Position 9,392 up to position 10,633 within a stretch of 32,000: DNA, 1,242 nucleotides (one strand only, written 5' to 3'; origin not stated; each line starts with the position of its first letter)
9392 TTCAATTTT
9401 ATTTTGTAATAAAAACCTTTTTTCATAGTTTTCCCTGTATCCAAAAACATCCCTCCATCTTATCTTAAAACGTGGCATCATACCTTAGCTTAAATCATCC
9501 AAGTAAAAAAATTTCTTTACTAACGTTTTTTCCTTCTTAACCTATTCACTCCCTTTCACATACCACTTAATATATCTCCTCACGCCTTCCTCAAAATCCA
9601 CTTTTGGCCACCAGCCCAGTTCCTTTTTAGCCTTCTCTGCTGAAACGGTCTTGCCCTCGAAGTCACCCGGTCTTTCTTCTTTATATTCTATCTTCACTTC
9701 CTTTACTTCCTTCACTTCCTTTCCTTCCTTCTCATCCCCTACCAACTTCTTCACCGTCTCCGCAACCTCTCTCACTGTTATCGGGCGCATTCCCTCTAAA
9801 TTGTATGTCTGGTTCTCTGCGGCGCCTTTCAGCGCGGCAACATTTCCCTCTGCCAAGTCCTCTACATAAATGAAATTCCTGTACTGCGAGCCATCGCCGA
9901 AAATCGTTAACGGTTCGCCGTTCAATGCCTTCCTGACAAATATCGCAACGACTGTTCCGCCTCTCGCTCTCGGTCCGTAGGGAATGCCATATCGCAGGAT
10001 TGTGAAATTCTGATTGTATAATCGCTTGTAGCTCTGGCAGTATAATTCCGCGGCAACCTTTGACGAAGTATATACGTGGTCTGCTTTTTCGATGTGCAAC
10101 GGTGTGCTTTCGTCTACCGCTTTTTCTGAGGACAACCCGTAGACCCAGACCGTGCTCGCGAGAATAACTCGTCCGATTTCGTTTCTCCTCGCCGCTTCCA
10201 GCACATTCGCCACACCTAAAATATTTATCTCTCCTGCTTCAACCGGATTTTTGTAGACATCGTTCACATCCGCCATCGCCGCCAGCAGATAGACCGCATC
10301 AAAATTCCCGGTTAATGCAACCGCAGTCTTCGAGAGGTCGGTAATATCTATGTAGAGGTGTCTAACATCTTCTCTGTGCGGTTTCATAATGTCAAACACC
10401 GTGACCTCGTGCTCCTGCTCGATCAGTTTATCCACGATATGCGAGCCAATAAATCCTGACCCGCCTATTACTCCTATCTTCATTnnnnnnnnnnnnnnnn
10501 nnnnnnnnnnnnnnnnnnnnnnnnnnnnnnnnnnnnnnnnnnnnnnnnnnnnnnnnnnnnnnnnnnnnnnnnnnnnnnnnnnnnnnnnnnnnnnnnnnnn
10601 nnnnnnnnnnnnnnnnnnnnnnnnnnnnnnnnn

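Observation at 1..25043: Hypothesis: the glycan island is either switched OFF by reversible duplications or is in wholesale decay, with at least 7 disrupted genes in 25 kb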

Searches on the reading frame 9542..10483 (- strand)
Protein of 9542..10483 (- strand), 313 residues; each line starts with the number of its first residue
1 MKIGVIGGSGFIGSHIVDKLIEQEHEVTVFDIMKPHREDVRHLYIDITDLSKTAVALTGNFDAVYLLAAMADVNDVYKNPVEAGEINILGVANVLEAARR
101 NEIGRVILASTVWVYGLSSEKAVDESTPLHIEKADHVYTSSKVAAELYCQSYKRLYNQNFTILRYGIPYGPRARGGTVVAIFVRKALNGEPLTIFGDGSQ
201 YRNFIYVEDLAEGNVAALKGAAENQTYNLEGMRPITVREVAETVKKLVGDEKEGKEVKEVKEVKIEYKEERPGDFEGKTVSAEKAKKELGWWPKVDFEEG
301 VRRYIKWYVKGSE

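Call 11: search_protein_families(library=pfam, proteins=[window:9542-10483:-])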
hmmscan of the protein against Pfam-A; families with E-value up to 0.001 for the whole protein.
window:9542-10483:- (313 aa): 8 families
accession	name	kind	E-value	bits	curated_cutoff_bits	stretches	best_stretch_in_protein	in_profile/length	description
PF01370.27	Epimerase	-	3.5e-50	171.1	20.9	1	5-229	3-239/240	NAD dependent epimerase/dehydratase family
PF16363.11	GDP_Man_Dehyd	-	1.7e-47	162.9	27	1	5-303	2-331/332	GDP-mannose 4,6 dehydratase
PF01073.25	3Beta_HSD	-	4.3e-23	82.2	22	1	5-225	2-236/280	3-beta hydroxysteroid dehydrogenase/isomerase family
PF04321.23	RmlD_sub_bind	-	6.7e-19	68.5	27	1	1-306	1-283/287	RmlD substrate binding domain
PF02719.21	Polysacc_synt_2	-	7.4e-19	68.5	20.2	1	5-273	3-266/293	Polysaccharide biosynthesis protein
PF07993.18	NAD_binding_4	-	4e-13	49.5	20.1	1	56-170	84-209/258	Male sterility protein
PF13460.12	NAD_binding_10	-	4.8e-10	40.1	27.2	1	7-168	1-146/184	NAD(P)H-binding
PF03446.21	NAD_binding_2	-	0.00074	20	21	0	2-79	1-75/161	NAD binding domain of 6-phosphogluconate dehydrogenase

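Call 13: find_encoding_contigs(protein=window:9545-10483:-, flank=10000, max_places=10)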
Protein window:9545-10483:- (313 aa): 1 contig read that carries it; 1 place shown.
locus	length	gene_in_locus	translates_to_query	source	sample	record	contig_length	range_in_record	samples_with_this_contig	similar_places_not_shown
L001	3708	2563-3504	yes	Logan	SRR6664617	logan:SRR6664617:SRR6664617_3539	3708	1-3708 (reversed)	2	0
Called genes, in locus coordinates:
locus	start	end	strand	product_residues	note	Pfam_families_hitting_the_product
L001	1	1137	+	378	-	?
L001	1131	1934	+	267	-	PF03291:mRNA_G-N7_MeTrfase (weak), PF01209:Ubie_methyltran, PF02353:CMAS, PF13489:Methyltransf_23, PF08241:Methyltransf_11, PF08242:Methyltransf_12, PF13649:Methyltransf_25, PF13847:Methyltransf_31, +3 more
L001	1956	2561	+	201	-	PF02585:PIG-L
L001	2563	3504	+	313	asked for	PF01073:3Beta_HSD, PF01370:Epimerase, PF02719:Polysacc_synt_2, PF04321:RmlD_sub_bind, PF13460:NAD_binding_10, PF16363:GDP_Man_Dehyd, PF07993:NAD_binding_4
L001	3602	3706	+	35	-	?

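Call 16: list_cluster_members(proteins=[window:9545-10483:-, window:10488-11090:-, window:30190-30942:+, window:20774-21955:-, window:17721-19478:-, window:22412-23503:-, window:7174-9450:-, window:3018-4268:-, window:25178-26353:-, window:13978-14676:-])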
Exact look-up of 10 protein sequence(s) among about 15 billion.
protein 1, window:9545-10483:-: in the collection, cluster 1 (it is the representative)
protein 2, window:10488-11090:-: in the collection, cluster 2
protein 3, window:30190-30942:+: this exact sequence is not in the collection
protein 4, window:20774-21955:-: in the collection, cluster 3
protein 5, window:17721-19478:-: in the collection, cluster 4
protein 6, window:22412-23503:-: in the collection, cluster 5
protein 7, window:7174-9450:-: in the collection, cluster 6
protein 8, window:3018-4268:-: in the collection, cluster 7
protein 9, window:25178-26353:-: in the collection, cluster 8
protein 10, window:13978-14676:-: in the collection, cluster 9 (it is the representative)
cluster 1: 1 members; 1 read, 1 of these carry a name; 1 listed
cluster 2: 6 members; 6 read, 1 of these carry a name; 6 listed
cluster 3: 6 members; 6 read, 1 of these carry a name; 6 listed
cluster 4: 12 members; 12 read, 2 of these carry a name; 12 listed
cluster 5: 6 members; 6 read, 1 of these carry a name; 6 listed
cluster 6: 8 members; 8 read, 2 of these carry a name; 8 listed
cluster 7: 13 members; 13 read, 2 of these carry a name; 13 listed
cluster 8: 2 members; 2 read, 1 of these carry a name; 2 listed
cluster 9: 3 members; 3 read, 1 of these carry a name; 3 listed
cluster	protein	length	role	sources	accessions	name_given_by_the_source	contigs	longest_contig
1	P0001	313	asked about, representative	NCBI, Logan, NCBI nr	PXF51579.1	MAG: epimerase [Candidatus Methanophagaceae archaeon] | MAG: epimerase [Methanophagales archaeon]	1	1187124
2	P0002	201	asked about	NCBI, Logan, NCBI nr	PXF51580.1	MAG: hypothetical protein C4B55_04205 [Candidatus Methanophagaceae archaeon] | MAG: hypothetical protein C4B55_04205 [Methanophagales archaeon]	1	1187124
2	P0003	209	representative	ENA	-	-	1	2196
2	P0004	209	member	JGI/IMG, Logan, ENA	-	-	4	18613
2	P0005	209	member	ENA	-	-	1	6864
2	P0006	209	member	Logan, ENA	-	-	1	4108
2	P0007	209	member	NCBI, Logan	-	-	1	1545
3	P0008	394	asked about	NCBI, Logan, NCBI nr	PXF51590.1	MAG: glycosyltransferase family 1 protein [Candidatus Methanophagaceae archaeon] | MAG: glycosyltransferase family 1 protein [Methanophagales archaeon]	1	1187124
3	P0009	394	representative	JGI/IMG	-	-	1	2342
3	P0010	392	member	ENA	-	-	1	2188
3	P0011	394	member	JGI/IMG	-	-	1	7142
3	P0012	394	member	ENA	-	-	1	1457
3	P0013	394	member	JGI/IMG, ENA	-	-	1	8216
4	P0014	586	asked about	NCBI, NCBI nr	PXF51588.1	MAG: hypothetical protein C4B55_04255 [Candidatus Methanophagaceae archaeon] | MAG: hypothetical protein C4B55_04255 [Methanophagales archaeon]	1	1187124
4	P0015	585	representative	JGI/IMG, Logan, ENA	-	-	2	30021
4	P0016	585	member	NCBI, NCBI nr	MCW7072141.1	MAG: hypothetical protein OCU12_07460 [Methanophagales archaeon] | hypothetical protein [Methanophagales archaeon]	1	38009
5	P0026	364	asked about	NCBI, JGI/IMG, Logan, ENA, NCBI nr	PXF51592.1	MAG: hypothetical protein C4B55_04275 [Candidatus Methanophagaceae archaeon] | MAG: hypothetical protein C4B55_04275 [Methanophagales archaeon]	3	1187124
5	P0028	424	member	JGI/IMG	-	-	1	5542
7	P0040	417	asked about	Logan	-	-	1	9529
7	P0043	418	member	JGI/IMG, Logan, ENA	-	-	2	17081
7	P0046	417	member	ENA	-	-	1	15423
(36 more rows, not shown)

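Call 18: find_encoding_contigs(protein=P0040, flank=10000, max_places=10)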
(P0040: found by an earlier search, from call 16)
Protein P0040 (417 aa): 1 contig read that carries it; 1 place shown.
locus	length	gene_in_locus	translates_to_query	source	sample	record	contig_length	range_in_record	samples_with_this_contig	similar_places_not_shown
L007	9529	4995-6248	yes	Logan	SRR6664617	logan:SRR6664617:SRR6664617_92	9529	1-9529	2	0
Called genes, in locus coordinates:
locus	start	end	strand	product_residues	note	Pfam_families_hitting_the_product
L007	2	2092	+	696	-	?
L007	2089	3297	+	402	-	PF13439:Glyco_transf_4, PF13579:Glyco_trans_4_4 (weak), PF00534:Glycos_transf_1, PF13692:Glyco_trans_1_4, PF13524:Glyco_trans_1_2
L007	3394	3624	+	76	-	-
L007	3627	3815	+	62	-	PF05016:ParE_toxin (weak)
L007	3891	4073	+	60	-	-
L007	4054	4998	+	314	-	PF02350:Epimerase_2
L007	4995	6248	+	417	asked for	PF03721:UDPG_MGDP_dh_N, PF00984:UDPG_MGDP_dh, PF03720:UDPG_MGDP_dh_C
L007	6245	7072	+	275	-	PF01943:Polysacc_synt, PF13440:Polysacc_synt_3 (weak)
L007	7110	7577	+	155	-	-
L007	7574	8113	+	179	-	-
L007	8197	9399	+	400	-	-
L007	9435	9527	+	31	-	?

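Call 20: find_encoding_contigs(protein=P0043, flank=10000, max_places=10)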
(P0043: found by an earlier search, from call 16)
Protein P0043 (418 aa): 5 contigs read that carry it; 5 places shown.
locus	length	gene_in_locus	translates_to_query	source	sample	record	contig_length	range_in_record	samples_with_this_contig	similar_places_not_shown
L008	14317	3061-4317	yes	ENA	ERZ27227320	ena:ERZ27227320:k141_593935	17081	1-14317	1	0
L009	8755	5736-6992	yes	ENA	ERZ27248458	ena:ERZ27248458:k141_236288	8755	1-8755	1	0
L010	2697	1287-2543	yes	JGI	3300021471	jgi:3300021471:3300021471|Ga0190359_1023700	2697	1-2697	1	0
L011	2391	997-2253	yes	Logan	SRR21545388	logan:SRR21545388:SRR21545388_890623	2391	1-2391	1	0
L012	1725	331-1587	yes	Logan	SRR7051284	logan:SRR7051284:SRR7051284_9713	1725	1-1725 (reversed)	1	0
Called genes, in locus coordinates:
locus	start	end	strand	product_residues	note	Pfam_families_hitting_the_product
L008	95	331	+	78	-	-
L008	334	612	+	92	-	PF15738:YafQ_toxin (weak), PF05016:ParE_toxin, PF15781:ParE-like_toxin (weak)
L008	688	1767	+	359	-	PF02350:Epimerase_2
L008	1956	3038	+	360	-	PF02350:Epimerase_2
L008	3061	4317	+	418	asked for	PF03721:UDPG_MGDP_dh_N, PF00984:UDPG_MGDP_dh, PF03720:UDPG_MGDP_dh_C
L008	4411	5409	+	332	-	PF00106:adh_short (weak), PF01073:3Beta_HSD, PF01370:Epimerase, PF02719:Polysacc_synt_2, PF04321:RmlD_sub_bind, PF05368:NmrA, PF16363:GDP_Man_Dehyd, PF13460:NAD_binding_10, +1 more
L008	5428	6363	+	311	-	PF00106:adh_short, PF01073:3Beta_HSD, PF01370:Epimerase, PF02719:Polysacc_synt_2, PF04321:RmlD_sub_bind, PF07993:NAD_binding_4, PF13460:NAD_binding_10, PF16363:GDP_Man_Dehyd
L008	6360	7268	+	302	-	PF01073:3Beta_HSD (weak), PF01370:Epimerase, PF02719:Polysacc_synt_2, PF04321:RmlD_sub_bind, PF16363:GDP_Man_Dehyd, PF07993:NAD_binding_4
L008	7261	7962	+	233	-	PF00535:Glycos_transf_2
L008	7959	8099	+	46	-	-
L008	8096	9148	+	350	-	PF03102:NeuB, PF08666:SAF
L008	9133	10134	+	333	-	PF01408:GFO_IDH_MocA, PF03807:F420_oxidored (weak), PF02894:GFO_IDH_MocA_C, PF22725:GFO_IDH_MocA_C3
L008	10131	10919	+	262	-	PF02348:CTP_transf_3, PF12804:NTP_transf_3 (weak)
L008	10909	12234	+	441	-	PF03721:UDPG_MGDP_dh_N, PF00984:UDPG_MGDP_dh, PF03720:UDPG_MGDP_dh_C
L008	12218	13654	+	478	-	PF02310:B12-binding, PF04055:Radical_SAM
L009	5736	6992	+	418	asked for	PF03721:UDPG_MGDP_dh_N, PF00984:UDPG_MGDP_dh, PF03720:UDPG_MGDP_dh_C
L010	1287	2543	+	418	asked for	PF03721:UDPG_MGDP_dh_N, PF00984:UDPG_MGDP_dh, PF03720:UDPG_MGDP_dh_C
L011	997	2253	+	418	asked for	PF03721:UDPG_MGDP_dh_N, PF00984:UDPG_MGDP_dh, PF03720:UDPG_MGDP_dh_C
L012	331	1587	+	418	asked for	PF03721:UDPG_MGDP_dh_N, PF00984:UDPG_MGDP_dh, PF03720:UDPG_MGDP_dh_C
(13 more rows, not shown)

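Call 21: find_encoding_contigs(protein=P0046, flank=10000, max_places=10)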
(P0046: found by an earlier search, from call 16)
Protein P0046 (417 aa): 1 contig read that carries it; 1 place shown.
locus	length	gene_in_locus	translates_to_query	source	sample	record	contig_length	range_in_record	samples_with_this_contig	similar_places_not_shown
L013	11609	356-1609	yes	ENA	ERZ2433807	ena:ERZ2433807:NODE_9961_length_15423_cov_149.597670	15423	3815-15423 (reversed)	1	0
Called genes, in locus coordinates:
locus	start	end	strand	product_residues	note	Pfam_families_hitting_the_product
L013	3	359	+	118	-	?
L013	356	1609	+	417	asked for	PF03721:UDPG_MGDP_dh_N, PF00984:UDPG_MGDP_dh, PF03720:UDPG_MGDP_dh_C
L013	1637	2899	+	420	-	PF01943:Polysacc_synt, PF13440:Polysacc_synt_3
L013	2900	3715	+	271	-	PF01209:Ubie_methyltran (weak), PF07021:MetW, PF13489:Methyltransf_23, PF05219:DREV, PF08241:Methyltransf_11, PF08242:Methyltransf_12, PF13649:Methyltransf_25, PF13847:Methyltransf_31, +1 more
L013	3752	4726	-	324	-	PF01522:Polysacc_deac_1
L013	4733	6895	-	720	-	PF00107:ADH_zinc_N, PF13602:ADH_zinc_N_2 (faint), PF02894:GFO_IDH_MocA_C (faint), PF01408:GFO_IDH_MocA, PF22725:GFO_IDH_MocA_C3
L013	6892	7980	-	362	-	PF09587:PGA_cap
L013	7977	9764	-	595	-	PF13537:GATase_7, PF13522:GATase_6, PF00733:Asn_synthase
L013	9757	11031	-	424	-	PF27533:CapK_C (weak)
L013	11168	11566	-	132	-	PF01909:NTP_transf_2, PF18765:Polbeta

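Call 26: find_encoding_contigs(protein=P0015, flank=10000, max_places=6)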
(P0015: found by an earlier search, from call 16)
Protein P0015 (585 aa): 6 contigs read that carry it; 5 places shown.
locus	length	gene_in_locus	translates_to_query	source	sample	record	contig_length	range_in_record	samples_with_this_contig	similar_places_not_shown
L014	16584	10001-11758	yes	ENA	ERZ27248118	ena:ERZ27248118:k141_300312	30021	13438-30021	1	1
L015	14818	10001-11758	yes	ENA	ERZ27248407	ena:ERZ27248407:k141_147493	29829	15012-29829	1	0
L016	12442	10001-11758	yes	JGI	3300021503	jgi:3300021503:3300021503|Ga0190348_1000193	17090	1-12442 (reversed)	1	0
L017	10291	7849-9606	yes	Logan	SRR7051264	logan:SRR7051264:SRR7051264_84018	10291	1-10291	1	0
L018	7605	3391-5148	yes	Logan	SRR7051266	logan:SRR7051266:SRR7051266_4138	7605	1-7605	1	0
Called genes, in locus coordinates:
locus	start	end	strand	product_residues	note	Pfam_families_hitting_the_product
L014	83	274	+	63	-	-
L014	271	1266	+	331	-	PF04015:DUF362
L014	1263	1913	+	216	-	PF13489:Methyltransf_23, PF01209:Ubie_methyltran, PF02353:CMAS, PF13847:Methyltransf_31, PF08241:Methyltransf_11, PF08242:Methyltransf_12, PF13649:Methyltransf_25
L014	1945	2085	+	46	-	-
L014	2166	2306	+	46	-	-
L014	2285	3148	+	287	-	PF03721:UDPG_MGDP_dh_N, PF00984:UDPG_MGDP_dh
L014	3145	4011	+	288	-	PF00483:NTP_transferase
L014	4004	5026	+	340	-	PF01073:3Beta_HSD, PF01370:Epimerase, PF02719:Polysacc_synt_2 (faint), PF04321:RmlD_sub_bind (weak), PF16363:GDP_Man_Dehyd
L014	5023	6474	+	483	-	PF02310:B12-binding, PF04055:Radical_SAM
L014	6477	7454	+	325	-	PF00535:Glycos_transf_2, PF10111:Glyco_tranf_2_2, PF13506:Glyco_transf_21, PF13641:Glyco_tranf_2_3, PF13632:Glyco_trans_2_3 (weak)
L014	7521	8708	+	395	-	PF13439:Glyco_transf_4, PF13579:Glyco_trans_4_4, PF20706:GT4-conflict, PF00534:Glycos_transf_1, PF13692:Glyco_trans_1_4, PF13524:Glyco_trans_1_2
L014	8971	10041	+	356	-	PF00534:Glycos_transf_1, PF13692:Glyco_trans_1_4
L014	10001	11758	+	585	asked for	PF02223:Thymidylate_kin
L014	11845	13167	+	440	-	PF03721:UDPG_MGDP_dh_N, PF01210:NAD_Gly3P_dh_N (faint), PF02737:3HCDH_N (faint), PF03446:NAD_binding_2 (weak), PF00984:UDPG_MGDP_dh, PF03720:UDPG_MGDP_dh_C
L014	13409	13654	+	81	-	-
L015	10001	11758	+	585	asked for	PF02223:Thymidylate_kin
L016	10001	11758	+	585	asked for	PF02223:Thymidylate_kin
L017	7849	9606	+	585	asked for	PF02223:Thymidylate_kin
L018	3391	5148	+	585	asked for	PF02223:Thymidylate_kin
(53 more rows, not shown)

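Call 27: find_encoding_contigs(protein=P0016, flank=10000, max_places=6)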
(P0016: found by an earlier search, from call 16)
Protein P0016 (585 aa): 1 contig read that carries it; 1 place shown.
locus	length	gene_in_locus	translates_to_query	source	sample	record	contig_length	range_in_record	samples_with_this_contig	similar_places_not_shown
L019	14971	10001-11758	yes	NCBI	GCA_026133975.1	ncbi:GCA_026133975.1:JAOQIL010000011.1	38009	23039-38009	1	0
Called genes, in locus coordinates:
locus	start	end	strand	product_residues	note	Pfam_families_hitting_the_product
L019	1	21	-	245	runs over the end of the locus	-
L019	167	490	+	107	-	-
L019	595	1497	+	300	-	PF00535:Glycos_transf_2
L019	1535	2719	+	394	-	PF02222:ATP-grasp (weak), PF02655:ATP-grasp_3, PF02786:CPSase_L_D2, PF08443:RimK (weak), PF13535:ATP-grasp_4 (faint), PF15632:ATPgrasp_Ter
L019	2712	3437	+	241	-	PF01209:Ubie_methyltran, PF13489:Methyltransf_23, PF07021:MetW (weak), PF13847:Methyltransf_31, PF08241:Methyltransf_11, PF08242:Methyltransf_12, PF13649:Methyltransf_25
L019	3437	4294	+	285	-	PF01522:Polysacc_deac_1, PF11959:DUF3473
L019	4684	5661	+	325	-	PF04015:DUF362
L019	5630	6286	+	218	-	PF01209:Ubie_methyltran, PF13489:Methyltransf_23, PF02353:CMAS (weak), PF13847:Methyltransf_31, PF08241:Methyltransf_11, PF08242:Methyltransf_12, PF13649:Methyltransf_25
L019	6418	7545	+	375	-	PF13477:Glyco_trans_4_2 (weak), PF13439:Glyco_transf_4, PF13579:Glyco_trans_4_4, PF20706:GT4-conflict (weak), PF00534:Glycos_transf_1, PF13692:Glyco_trans_1_4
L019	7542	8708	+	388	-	PF13439:Glyco_transf_4, PF13477:Glyco_trans_4_2 (faint), PF13579:Glyco_trans_4_4, PF20706:GT4-conflict, PF00534:Glycos_transf_1, PF13692:Glyco_trans_1_4, PF13524:Glyco_trans_1_2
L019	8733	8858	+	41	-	-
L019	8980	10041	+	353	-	PF13439:Glyco_transf_4 (faint), PF00534:Glycos_transf_1, PF13692:Glyco_trans_1_4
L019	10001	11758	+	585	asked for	PF02223:Thymidylate_kin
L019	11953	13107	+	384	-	PF00534:Glycos_transf_1, PF13692:Glyco_trans_1_4, PF13524:Glyco_trans_1_2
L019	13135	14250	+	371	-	PF03706:LPG_synthase_TM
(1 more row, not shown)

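Call 28: find_encoding_contigs(protein=P0004, flank=10000, max_places=6)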
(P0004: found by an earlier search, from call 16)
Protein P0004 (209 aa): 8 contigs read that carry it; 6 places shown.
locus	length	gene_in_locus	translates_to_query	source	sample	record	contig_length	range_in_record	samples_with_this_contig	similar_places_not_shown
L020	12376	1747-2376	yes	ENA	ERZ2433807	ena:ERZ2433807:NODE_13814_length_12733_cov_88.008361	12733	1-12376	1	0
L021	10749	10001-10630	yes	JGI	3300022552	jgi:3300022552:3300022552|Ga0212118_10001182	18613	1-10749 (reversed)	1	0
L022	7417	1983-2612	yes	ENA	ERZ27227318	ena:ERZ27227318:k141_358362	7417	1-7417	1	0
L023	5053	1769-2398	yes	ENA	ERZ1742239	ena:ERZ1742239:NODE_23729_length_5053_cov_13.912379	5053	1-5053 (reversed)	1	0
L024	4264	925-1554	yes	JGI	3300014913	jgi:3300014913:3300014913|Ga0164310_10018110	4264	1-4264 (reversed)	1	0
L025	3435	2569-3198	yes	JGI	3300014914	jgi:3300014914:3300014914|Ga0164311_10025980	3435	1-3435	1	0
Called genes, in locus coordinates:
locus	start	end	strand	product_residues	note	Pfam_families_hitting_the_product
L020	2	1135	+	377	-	?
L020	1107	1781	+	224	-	PF02811:PHP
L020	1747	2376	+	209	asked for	PF02585:PIG-L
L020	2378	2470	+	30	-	-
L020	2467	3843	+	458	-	PF02310:B12-binding, PF04055:Radical_SAM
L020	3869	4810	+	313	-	-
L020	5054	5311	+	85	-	PF03721:UDPG_MGDP_dh_N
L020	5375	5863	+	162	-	PF00984:UDPG_MGDP_dh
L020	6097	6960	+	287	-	PF03721:UDPG_MGDP_dh_N, PF00984:UDPG_MGDP_dh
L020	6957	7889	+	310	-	PF00483:NTP_transferase, PF12804:NTP_transf_3 (weak)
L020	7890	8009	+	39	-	-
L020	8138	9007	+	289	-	PF00535:Glycos_transf_2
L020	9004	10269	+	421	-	PF00037:Fer4 (faint), PF12838:Fer4_7 (faint), PF13237:Fer4_10 (weak), PF04422:FrhB_FdhB_N, PF04432:FrhB_FdhB_C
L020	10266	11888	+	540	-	PF25840:Ulvan_lyase_N (faint)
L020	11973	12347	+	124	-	PF13489:Methyltransf_23, PF13847:Methyltransf_31 (weak), PF13649:Methyltransf_25, PF08241:Methyltransf_11, PF08242:Methyltransf_12 (faint)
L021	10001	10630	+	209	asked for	PF02585:PIG-L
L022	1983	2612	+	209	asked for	PF02585:PIG-L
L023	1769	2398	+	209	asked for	PF02585:PIG-L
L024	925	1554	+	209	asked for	PF02585:PIG-L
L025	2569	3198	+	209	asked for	PF02585:PIG-L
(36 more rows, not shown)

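Call 30: find_encoding_contigs(protein=P0026, flank=10000, max_places=10)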
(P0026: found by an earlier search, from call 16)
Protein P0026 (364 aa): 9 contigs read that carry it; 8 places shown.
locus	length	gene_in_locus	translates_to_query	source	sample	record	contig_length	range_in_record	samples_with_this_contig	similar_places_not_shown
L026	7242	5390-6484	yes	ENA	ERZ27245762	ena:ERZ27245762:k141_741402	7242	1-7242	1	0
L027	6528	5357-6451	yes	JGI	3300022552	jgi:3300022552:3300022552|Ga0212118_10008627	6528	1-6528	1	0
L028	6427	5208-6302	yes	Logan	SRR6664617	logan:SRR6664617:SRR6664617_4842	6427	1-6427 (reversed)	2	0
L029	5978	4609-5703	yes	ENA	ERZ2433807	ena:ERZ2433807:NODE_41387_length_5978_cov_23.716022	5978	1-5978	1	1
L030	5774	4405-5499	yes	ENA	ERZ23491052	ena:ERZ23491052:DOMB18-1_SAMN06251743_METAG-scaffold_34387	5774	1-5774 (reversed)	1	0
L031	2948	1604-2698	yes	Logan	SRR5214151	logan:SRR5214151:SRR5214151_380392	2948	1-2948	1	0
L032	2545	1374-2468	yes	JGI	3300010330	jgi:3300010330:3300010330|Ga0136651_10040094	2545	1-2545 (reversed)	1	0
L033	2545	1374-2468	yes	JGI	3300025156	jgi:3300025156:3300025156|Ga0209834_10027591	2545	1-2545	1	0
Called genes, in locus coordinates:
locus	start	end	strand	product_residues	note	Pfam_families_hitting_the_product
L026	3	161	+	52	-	?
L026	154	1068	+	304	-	PF00535:Glycos_transf_2, PF10111:Glyco_tranf_2_2, PF13506:Glyco_transf_21, PF13641:Glyco_tranf_2_3, PF13632:Glyco_trans_2_3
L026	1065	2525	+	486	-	PF04055:Radical_SAM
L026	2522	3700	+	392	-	PF13477:Glyco_trans_4_2, PF13439:Glyco_transf_4, PF13579:Glyco_trans_4_4, PF20706:GT4-conflict (weak), PF00534:Glycos_transf_1, PF13692:Glyco_trans_1_4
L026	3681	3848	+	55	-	-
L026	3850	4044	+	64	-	-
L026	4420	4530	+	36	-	-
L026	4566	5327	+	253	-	PF13489:Methyltransf_23, PF01209:Ubie_methyltran (weak), PF07021:MetW, PF13847:Methyltransf_31, PF08241:Methyltransf_11, PF08242:Methyltransf_12, PF13649:Methyltransf_25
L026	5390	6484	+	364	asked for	-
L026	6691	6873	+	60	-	-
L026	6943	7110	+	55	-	-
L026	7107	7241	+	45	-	?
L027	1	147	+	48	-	?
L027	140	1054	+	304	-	PF00535:Glycos_transf_2, PF10111:Glyco_tranf_2_2, PF13506:Glyco_transf_21, PF13641:Glyco_tranf_2_3, PF13632:Glyco_trans_2_3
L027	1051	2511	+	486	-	PF04055:Radical_SAM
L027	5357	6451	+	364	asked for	-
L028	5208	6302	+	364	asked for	-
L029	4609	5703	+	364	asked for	-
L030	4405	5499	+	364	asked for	-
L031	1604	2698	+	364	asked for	-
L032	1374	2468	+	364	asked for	-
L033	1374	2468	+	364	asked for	-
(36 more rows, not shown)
